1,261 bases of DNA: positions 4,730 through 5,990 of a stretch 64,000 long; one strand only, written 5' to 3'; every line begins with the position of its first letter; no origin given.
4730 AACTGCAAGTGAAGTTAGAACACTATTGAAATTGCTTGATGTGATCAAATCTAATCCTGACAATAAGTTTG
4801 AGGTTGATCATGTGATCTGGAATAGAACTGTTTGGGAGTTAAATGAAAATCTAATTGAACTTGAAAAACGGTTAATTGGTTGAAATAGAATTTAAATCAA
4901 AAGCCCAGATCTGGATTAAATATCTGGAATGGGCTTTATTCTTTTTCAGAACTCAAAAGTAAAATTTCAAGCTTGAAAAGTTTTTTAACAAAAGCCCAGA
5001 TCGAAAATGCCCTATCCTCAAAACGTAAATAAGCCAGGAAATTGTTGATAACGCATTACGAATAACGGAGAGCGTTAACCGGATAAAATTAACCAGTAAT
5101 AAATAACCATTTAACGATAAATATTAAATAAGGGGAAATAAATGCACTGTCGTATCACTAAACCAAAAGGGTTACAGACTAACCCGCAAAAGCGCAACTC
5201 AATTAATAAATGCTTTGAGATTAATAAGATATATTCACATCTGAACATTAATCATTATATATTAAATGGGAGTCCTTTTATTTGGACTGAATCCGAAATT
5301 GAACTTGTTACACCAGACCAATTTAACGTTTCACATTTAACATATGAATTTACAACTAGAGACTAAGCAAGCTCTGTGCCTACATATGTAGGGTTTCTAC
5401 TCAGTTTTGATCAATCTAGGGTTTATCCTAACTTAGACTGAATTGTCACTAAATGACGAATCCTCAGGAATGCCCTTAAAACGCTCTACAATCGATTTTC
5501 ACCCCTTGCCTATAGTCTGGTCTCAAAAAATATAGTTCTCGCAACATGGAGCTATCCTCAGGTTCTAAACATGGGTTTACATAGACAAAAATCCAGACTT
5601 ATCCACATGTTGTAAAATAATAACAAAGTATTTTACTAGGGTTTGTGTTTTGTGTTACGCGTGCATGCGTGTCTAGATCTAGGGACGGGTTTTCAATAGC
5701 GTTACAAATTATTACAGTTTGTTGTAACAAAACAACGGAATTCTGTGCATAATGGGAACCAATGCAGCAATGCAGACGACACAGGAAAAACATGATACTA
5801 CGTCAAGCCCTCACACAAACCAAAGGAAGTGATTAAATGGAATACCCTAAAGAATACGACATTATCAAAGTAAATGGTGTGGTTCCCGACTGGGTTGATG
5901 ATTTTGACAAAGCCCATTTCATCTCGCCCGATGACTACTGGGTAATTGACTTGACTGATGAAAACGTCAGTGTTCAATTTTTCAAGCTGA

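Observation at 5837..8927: Higher-GC accessory island with RadC-like JAB protein and Cys-rich ORFs, bracketed by two large repeat-rich non-coding regions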

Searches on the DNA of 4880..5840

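Call 35: search_rna_families(source=window, start=4880, end=5840, threshold=evalue, max_evalue=1)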
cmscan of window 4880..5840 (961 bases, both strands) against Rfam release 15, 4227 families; matches with E-value up to 1: 1.
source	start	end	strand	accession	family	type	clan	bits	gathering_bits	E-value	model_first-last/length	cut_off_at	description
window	4928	4998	-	RF01169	SNORD112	Gene; snRNA; snoRNA; CD-box;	CL00069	19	58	0.93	1-77/77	no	Small nucleolar RNA SNORD112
